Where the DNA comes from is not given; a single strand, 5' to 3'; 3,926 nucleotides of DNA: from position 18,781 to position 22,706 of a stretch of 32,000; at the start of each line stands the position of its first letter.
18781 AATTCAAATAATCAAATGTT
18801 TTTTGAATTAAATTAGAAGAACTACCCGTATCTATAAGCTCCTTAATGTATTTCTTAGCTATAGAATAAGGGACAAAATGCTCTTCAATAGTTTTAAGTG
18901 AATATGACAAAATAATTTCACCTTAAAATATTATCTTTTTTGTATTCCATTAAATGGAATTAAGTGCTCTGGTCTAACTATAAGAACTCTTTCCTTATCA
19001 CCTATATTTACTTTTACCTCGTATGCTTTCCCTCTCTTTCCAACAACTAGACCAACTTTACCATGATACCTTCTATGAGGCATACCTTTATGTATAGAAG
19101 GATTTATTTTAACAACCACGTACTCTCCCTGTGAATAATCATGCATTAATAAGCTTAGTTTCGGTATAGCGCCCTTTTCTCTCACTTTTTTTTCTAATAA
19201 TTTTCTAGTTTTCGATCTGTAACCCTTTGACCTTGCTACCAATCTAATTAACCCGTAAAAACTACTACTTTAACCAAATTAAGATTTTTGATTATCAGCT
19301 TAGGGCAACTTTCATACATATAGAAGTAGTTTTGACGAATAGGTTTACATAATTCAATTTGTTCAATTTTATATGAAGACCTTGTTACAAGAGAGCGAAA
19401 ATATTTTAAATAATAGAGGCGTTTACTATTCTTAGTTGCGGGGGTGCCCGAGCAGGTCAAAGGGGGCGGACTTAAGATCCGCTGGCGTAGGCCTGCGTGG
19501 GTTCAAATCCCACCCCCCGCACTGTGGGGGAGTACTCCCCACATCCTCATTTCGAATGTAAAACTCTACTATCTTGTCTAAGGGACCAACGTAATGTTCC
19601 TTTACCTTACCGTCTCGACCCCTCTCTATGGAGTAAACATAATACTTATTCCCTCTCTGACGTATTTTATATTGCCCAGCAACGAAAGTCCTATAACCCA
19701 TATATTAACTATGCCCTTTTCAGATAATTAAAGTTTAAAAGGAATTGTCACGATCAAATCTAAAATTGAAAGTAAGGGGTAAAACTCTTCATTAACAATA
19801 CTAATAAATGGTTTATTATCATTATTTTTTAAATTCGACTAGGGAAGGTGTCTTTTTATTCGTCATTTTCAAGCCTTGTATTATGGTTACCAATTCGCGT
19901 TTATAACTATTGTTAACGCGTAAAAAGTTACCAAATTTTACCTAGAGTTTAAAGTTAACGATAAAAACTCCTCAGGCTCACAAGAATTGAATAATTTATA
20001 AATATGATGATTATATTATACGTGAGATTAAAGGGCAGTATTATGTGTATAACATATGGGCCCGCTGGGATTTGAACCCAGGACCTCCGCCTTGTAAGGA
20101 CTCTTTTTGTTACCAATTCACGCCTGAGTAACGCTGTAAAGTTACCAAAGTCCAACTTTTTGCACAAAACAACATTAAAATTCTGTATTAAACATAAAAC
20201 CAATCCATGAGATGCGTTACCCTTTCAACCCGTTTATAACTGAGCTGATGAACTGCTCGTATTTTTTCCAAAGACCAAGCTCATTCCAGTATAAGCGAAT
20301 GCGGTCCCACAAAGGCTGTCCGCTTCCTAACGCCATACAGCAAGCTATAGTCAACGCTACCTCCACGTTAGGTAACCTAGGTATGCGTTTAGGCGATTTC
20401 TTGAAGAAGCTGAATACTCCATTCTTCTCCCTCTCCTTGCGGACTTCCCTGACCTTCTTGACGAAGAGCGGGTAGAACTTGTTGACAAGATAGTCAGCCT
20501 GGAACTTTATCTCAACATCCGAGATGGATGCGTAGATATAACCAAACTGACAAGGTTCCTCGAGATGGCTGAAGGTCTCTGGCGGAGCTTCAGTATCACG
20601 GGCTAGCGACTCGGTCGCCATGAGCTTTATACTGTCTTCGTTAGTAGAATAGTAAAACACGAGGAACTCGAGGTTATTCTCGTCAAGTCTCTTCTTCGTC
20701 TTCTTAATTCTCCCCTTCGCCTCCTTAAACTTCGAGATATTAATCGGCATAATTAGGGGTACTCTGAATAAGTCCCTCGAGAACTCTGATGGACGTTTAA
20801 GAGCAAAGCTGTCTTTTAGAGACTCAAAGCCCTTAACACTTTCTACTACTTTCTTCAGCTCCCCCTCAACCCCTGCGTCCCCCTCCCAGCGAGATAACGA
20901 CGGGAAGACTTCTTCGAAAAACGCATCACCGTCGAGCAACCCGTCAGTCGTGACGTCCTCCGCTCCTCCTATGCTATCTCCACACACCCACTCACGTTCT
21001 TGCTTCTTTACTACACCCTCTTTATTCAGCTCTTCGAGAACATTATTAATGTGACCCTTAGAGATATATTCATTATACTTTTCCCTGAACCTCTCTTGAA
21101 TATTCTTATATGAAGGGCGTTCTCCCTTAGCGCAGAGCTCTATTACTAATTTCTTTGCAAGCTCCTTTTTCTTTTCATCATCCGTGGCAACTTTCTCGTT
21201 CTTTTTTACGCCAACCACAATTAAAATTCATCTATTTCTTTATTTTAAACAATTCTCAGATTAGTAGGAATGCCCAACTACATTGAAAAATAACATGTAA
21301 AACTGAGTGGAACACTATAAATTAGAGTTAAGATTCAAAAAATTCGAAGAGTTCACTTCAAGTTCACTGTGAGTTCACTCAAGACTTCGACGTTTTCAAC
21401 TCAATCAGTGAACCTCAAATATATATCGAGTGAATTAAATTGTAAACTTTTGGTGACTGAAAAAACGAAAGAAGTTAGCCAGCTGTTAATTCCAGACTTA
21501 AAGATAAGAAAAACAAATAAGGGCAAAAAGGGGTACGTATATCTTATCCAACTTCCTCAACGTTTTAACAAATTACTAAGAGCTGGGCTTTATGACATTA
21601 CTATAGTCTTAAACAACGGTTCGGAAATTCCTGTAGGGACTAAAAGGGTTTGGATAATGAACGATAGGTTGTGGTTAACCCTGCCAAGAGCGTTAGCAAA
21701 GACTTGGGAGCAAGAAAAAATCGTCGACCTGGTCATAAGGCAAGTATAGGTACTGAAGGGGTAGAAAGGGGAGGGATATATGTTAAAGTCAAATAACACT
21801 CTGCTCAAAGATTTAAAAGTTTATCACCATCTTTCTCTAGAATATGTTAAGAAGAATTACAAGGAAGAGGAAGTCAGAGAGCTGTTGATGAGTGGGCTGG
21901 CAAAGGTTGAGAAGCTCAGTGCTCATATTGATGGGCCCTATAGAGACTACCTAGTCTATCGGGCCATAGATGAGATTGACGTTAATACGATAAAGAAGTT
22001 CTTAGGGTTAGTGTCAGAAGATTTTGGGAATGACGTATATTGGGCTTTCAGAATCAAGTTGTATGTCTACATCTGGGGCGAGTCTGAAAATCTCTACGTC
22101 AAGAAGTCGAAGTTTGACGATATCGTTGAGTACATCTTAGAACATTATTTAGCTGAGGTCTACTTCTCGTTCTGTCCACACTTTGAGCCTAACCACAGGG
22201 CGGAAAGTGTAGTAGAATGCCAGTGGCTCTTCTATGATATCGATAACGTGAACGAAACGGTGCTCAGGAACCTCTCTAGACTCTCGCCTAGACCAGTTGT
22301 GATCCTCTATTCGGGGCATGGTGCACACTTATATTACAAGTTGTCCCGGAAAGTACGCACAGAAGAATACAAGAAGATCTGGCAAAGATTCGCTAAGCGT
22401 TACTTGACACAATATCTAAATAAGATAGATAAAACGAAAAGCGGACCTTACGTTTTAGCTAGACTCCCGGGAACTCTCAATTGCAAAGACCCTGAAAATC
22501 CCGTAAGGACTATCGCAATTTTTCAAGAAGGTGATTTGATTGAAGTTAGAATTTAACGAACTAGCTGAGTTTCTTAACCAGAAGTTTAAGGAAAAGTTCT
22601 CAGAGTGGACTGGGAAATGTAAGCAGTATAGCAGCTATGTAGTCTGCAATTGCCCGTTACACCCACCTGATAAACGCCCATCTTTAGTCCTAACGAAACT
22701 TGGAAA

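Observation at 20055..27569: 7.47-kb integrative plasmid-like element captured in tRNA-Val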

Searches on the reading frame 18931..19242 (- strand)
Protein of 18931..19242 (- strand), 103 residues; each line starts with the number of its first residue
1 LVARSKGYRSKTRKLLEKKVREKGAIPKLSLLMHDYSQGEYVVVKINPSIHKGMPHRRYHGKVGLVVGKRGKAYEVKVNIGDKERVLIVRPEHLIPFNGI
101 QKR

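Call 25: find_encoding_contigs(protein=window:18931-19242:-, flank=10000, max_places=10)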
Protein window:18931-19242:- (103 aa): 24 contigs read that carry it; 2 places shown.
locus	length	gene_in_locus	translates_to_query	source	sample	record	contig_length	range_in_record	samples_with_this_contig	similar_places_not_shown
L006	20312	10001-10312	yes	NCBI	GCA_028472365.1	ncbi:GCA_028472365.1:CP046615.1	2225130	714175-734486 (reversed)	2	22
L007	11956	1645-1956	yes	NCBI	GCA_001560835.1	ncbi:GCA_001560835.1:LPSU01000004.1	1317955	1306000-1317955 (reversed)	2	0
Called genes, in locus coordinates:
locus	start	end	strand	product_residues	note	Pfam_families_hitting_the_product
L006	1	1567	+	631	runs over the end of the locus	PF17214:KH_TffA, PF00753:Lactamase_B, PF16661:Lactamase_B_6, PF23023:Anti-Pycsar_Apyc1 (weak), PF12706:Lactamase_B_2, PF10996:Beta-Casp, PF07521:RMMBL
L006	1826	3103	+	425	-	PF00589:Phage_integrase, PF16795:Phage_integr_3 (faint)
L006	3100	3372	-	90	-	PF22238:RIP_P131-like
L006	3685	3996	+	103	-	-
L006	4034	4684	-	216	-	PF00239:Resolvase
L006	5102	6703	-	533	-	-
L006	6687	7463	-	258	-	-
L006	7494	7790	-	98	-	-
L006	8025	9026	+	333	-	-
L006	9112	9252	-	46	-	-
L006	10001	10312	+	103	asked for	PF01157:Ribosomal_L21e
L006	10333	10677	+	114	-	PF03874:RNA_pol_Rpb4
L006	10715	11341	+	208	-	PF04919:DUF655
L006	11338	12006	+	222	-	PF00398:RrnaAD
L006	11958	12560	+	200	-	PF02475:TRM5-TYW2_MTfase (weak), PF05175:MTS, PF06325:PrmA, PF13649:Methyltransf_25 (faint)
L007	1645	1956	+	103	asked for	PF01157:Ribosomal_L21e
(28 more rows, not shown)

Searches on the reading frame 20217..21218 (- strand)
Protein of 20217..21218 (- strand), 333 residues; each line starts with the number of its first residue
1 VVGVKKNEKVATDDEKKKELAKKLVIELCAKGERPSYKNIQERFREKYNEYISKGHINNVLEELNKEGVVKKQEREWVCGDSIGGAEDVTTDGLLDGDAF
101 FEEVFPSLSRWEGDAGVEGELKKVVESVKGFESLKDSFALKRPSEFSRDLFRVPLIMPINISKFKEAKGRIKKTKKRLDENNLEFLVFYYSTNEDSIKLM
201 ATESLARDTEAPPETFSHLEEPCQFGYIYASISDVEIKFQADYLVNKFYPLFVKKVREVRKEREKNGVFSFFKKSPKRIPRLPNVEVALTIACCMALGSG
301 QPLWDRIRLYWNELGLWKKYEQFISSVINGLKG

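Call 7: search_protein_families(library=pfam, proteins=[window:20217-21218:-], max_evalue=0.01)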
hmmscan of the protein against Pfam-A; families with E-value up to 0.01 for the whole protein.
window:20217-21218:- (333 aa): 0 families

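Call 21: search_protein_families(library=phrogs, proteins=[window:20217-21218:-], max_evalue=0.01)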
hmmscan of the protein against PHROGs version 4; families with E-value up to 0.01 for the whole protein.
window:20217-21218:- (333 aa): 0 families

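Call 22: search_protein_families(library=ncbifam, proteins=[window:20217-21218:-], max_evalue=0.01)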
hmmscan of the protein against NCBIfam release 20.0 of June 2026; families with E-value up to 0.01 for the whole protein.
window:20217-21218:- (333 aa): 0 families

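Call 35: search_solved_structures(query=window:20217-21218:-, max_evalue=10, show_alignments=1)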
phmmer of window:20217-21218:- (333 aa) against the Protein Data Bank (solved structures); distinct sequences matched with E-value up to 10: 0.

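Call 70: search_protein_families(library=padloc, proteins=[window:20217-21218:-], max_evalue=0.01)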
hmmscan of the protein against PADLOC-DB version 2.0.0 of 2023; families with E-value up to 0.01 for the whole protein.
window:20217-21218:- (333 aa): 0 families

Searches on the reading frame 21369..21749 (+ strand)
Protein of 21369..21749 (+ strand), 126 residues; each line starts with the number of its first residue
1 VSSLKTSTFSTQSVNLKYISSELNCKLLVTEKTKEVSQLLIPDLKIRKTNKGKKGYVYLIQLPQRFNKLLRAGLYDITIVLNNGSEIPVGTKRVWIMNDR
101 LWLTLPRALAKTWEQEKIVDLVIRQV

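Call 7: search_protein_families(library=pfam, proteins=[window:21369-21749:+], max_evalue=0.01)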
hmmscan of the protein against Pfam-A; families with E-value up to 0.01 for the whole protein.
window:21369-21749:+ (126 aa): 0 families

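Call 21: search_protein_families(library=phrogs, proteins=[window:21369-21749:+], max_evalue=0.01)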
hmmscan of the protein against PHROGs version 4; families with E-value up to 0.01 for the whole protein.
window:21369-21749:+ (126 aa): 1 family
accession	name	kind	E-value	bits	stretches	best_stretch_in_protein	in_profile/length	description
phrog_14319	-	unknown function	1.7e-08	35.8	1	35-122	3-101/107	-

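Call 22: search_protein_families(library=ncbifam, proteins=[window:21369-21749:+], max_evalue=0.01)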
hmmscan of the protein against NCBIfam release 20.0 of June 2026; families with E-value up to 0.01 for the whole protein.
window:21369-21749:+ (126 aa): 0 families

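Call 70: search_protein_families(library=padloc, proteins=[window:21369-21749:+], max_evalue=0.01)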
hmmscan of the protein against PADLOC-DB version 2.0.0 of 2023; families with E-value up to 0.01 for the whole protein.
window:21369-21749:+ (126 aa): 0 families

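Call 81: search_solved_structures(query=window:21369-21749:+, max_evalue=10, show_alignments=2)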
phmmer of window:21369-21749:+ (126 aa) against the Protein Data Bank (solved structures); distinct sequences matched with E-value up to 10: 1.
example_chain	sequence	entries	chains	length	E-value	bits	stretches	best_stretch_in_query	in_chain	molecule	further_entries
4kt7_A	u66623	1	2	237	0.051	17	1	9-76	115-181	2-C-methyl-D-erythritol 4-phosphate cytidylyltransferase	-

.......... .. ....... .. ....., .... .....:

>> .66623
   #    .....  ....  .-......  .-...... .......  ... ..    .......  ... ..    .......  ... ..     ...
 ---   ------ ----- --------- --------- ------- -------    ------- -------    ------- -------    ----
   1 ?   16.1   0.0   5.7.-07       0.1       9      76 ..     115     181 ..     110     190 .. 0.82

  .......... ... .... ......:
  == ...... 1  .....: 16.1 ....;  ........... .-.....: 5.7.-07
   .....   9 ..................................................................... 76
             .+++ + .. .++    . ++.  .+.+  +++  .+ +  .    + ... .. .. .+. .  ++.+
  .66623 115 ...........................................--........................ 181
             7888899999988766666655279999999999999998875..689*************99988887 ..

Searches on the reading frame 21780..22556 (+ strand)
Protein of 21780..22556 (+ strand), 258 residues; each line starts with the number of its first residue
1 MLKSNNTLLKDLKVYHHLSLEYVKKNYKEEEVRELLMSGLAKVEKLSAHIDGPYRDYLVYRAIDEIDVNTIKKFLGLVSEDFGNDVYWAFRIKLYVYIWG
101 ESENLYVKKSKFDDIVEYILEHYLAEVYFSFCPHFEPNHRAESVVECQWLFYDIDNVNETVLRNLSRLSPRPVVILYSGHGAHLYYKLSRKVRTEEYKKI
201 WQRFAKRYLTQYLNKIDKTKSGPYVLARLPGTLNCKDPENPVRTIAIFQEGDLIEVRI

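Call 7: search_protein_families(library=pfam, proteins=[window:21780-22556:+], max_evalue=0.01)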
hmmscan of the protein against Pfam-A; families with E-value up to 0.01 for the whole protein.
window:21780-22556:+ (258 aa): 0 families

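Call 21: search_protein_families(library=phrogs, proteins=[window:21780-22556:+], max_evalue=0.01)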
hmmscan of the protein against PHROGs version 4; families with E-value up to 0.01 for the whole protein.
window:21780-22556:+ (258 aa): 4 families
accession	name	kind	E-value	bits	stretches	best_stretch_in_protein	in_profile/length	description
phrog_3123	-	unknown function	2.3e-06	27.5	1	99-249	39-181/583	-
phrog_10514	-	DNA, RNA and nucleotide metabolism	1.2e-05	24.8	1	110-235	41-159/750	DNA primase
phrog_2478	-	DNA, RNA and nucleotide metabolism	0.00018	20.8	1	165-245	110-197/854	DNA polymerase/primase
phrog_25314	-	unknown function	0.0055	15.9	1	170-245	138-215/1010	-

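Call 22: search_protein_families(library=ncbifam, proteins=[window:21780-22556:+], max_evalue=0.01)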
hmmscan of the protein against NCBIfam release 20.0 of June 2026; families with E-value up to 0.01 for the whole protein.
window:21780-22556:+ (258 aa): 0 families

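Call 33: search_solved_structures(query=window:21780-22556:+, max_evalue=10, show_alignments=2)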
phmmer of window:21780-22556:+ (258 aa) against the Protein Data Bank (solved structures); distinct sequences matched with E-value up to 10: 2.
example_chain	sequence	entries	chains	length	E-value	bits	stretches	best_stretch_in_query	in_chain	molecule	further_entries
7uor_A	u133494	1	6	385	0.29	13.5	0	51-123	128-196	Cytochrome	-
29li_A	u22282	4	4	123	1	11.8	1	9-91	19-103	AGAP000278-PA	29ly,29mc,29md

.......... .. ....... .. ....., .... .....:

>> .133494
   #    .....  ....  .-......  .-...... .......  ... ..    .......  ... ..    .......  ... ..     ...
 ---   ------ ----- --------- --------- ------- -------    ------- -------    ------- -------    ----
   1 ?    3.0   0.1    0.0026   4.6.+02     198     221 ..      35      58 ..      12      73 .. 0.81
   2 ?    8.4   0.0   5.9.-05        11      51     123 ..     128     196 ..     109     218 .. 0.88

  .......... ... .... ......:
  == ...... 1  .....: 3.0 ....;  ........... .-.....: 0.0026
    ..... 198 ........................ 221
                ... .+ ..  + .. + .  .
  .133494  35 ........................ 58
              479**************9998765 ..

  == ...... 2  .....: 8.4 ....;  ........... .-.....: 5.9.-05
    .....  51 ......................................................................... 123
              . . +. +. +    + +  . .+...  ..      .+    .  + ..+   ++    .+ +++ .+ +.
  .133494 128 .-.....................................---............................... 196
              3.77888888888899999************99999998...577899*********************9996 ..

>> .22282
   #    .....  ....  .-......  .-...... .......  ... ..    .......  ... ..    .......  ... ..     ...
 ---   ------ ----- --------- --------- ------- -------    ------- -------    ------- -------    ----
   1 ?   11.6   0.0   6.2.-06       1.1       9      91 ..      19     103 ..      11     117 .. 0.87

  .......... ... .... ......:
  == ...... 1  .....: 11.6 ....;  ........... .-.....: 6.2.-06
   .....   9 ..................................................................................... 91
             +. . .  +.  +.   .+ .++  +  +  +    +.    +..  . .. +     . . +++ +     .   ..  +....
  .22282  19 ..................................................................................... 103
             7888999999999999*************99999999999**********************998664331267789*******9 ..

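Call 41: predict_structure(protein=window:21780-22556:+)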
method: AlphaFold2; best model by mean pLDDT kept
length: 258 residues; sequences in the alignment: 1
mean_pLDDT: 37.3   pTM: 0.26
mean pLDDT of the five models: 37.3, 33.7, 33.3, 32.1, 30.4
residues with pLDDT >= 90: 0; 70-90: 0; 50-70: 5; < 50: 253
segments of 3 or more residues with pLDDT < 50: 1-23, 25-27, 32-34, 39-258
pLDDT, mean of each block of 10 residues (from residue 1): 29 40 46 47 41 41 41 42 32 33 33 45 34 30 31 35 36 32 33 39 44 40 33 36 38 38
secondary structure, 60 per line:
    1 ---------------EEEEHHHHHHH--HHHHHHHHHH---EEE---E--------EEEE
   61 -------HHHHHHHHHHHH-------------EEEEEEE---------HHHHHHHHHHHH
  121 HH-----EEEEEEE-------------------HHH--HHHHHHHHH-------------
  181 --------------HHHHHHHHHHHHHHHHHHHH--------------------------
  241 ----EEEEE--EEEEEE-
elements in order: E16-19 H20-26 H29-38 E42-44 E57-60 H68-79 E93-99 H109-122 E128-134 H159-167 H195-214 E245-249 E252-257

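Call 70: search_protein_families(library=padloc, proteins=[window:21780-22556:+], max_evalue=0.01)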
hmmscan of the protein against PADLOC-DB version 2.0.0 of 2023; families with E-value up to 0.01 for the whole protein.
window:21780-22556:+ (258 aa): 1 family
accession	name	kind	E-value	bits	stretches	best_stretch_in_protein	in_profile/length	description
PDLC03818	RTasVirE-PriCT2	-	0.0029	15.1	0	130-208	65-152/320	DRT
